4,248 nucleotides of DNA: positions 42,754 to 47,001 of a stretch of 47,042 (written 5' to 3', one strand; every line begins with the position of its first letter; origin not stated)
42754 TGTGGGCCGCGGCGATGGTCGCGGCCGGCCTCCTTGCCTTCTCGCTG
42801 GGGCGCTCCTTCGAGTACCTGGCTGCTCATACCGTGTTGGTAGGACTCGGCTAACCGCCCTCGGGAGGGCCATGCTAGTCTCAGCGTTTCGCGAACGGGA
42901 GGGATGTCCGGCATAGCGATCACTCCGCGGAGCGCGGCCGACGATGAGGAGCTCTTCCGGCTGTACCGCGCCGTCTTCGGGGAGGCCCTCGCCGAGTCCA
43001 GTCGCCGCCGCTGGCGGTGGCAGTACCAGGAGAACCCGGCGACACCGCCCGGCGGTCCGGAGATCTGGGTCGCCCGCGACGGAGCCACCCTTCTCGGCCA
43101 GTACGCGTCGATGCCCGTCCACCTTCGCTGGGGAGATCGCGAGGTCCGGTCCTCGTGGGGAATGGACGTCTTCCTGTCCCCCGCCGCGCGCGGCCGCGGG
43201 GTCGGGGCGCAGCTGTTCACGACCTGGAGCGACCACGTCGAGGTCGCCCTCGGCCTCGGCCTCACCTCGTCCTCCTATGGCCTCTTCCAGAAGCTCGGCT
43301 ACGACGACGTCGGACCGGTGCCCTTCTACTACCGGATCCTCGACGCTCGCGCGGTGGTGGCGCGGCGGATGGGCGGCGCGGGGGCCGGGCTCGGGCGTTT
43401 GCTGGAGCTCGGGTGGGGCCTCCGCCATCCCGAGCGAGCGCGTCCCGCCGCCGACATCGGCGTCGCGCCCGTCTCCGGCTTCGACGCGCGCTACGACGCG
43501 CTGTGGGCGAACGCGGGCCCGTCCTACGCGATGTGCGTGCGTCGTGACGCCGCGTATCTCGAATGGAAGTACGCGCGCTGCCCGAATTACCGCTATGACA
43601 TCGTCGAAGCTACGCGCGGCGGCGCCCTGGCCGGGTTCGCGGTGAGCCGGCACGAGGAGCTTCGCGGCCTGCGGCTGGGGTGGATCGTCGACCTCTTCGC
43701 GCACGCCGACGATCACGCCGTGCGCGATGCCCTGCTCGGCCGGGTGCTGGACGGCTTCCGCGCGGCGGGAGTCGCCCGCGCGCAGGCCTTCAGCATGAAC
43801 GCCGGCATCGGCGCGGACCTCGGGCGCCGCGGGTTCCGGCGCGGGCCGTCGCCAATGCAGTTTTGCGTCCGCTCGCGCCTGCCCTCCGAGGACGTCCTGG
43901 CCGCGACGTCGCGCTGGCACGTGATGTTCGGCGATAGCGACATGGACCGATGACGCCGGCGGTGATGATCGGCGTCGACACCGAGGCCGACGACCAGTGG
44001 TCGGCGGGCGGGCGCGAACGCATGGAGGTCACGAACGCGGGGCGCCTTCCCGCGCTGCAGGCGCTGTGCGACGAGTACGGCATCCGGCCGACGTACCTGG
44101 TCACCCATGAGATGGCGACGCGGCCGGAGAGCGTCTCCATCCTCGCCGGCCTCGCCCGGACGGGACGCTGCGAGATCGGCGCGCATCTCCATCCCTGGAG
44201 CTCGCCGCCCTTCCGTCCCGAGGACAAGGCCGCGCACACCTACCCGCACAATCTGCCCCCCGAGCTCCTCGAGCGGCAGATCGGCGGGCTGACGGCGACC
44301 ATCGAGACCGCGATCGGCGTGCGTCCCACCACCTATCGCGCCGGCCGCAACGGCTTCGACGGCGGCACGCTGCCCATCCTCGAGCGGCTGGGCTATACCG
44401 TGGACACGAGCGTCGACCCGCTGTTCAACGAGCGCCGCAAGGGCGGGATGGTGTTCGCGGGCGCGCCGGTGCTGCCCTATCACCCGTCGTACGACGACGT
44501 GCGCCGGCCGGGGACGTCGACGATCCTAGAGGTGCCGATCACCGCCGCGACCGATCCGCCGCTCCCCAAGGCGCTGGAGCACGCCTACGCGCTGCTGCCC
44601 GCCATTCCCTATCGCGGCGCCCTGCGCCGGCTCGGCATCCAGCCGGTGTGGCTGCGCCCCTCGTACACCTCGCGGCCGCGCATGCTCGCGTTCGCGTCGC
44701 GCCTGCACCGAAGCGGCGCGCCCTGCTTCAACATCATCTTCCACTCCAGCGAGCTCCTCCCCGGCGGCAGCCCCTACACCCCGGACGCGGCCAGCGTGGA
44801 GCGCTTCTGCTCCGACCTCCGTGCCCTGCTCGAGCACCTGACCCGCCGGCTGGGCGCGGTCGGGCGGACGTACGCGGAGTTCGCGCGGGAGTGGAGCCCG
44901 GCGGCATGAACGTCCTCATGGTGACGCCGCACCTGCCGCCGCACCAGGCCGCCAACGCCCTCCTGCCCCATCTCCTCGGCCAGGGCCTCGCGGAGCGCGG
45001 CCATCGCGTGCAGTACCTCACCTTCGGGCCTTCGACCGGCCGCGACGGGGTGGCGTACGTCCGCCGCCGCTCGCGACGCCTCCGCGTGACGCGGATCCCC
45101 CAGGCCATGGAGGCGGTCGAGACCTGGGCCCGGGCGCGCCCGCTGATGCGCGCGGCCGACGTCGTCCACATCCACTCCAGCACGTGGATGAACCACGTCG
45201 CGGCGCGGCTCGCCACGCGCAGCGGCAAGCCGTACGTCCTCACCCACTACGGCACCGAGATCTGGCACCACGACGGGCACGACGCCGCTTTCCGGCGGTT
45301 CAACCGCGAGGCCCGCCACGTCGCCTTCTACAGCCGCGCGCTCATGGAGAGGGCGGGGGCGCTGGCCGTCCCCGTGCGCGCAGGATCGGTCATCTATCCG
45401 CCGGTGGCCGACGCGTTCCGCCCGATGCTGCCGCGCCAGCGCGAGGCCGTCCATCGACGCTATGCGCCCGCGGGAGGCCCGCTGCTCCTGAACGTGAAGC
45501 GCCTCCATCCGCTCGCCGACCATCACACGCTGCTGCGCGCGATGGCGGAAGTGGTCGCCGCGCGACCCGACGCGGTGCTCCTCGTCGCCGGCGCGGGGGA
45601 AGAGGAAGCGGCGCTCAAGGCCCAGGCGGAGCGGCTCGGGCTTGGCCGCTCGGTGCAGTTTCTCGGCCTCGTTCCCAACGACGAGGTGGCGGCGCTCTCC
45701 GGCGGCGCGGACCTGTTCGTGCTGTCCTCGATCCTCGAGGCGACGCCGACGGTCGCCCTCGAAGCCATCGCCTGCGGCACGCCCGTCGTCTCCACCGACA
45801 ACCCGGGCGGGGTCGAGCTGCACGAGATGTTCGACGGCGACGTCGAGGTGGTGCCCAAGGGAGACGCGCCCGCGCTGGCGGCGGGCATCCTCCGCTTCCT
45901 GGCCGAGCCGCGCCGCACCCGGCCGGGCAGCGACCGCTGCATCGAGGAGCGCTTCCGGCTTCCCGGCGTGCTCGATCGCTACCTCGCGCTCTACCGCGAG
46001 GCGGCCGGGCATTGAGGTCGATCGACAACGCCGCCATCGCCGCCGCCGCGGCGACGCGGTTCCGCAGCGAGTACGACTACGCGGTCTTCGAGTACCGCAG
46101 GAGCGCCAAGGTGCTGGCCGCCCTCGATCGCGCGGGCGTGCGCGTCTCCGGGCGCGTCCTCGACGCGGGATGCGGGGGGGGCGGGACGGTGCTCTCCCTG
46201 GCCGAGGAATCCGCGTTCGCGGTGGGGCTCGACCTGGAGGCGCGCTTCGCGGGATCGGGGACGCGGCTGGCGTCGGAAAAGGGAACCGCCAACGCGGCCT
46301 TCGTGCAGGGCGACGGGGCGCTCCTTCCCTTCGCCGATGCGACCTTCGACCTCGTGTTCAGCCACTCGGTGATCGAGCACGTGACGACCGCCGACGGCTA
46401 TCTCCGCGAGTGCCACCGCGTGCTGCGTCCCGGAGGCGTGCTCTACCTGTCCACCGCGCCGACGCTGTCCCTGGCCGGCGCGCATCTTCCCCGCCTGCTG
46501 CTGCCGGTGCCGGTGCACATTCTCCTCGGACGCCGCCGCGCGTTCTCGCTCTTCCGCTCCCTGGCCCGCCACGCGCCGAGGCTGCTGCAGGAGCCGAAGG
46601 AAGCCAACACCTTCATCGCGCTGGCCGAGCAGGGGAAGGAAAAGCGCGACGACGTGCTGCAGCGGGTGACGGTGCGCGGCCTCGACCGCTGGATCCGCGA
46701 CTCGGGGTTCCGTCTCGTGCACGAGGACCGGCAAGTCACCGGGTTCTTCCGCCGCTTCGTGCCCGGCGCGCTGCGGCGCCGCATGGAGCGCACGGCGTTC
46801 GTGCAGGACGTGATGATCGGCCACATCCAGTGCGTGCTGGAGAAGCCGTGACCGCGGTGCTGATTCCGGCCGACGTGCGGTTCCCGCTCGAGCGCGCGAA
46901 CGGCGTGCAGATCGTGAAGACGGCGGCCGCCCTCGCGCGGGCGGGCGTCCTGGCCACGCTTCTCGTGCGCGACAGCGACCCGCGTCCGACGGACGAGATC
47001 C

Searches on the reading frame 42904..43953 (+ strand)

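Call 65: search_protein_families(library=pfam, proteins=[window:42904-43953:+], max_evalue=0.00001)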
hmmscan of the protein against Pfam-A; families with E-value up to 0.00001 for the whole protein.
window:42904-43953:+ (349 aa): 1 family
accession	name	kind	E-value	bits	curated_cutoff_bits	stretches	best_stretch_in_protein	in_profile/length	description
PF13527.13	Acetyltransf_9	-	4.8e-08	33.5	25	1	12-134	8-125/127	Acetyltransferase (GNAT) domain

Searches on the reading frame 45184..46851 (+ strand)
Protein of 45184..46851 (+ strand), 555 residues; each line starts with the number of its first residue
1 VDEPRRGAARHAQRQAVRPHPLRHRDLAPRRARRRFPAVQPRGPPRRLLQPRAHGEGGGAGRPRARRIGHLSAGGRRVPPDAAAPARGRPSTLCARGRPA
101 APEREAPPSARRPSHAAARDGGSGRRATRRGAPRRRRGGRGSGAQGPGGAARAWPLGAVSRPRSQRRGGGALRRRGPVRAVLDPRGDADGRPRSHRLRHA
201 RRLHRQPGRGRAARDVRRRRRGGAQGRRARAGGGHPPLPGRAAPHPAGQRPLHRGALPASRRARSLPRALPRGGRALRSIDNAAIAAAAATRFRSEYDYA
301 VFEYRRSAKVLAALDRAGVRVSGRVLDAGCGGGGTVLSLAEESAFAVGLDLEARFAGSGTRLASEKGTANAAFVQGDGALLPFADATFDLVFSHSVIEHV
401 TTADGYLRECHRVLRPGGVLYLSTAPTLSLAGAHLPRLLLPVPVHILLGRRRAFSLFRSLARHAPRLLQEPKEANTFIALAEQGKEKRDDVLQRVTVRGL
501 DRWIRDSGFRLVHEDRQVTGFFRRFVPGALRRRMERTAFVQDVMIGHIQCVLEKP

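Call 65: search_protein_families(library=pfam, proteins=[window:45184-46851:+], max_evalue=0.00001)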
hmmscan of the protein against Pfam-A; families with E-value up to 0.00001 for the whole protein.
window:45184-46851:+ (555 aa): 7 families
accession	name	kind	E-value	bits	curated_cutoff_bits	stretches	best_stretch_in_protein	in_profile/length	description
PF08241.18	Methyltransf_11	-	4.8e-22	78.8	21.2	1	326-422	1-95/95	Methyltransferase domain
PF13649.12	Methyltransf_25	-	1.4e-19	71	27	1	325-418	1-97/97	Methyltransferase domain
PF13847.12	Methyltransf_31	-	4.8e-18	65.7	27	1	323-426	5-113/145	Methyltransferase domain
PF08242.18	Methyltransf_12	-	1.1e-13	52.1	30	1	326-420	1-98/98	Methyltransferase domain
PF13489.12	Methyltransf_23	-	1.3e-12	48.2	27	1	305-513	4-163/164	Methyltransferase domain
PF01209.24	Ubie_methyltran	-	5.8e-11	42.6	20.1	1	314-422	40-151/233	ubiE/COQ5 methyltransferase family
PF02353.26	CMAS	-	2.5e-06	27.5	27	1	306-425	47-167/273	Mycolic acid cyclopropane synthetase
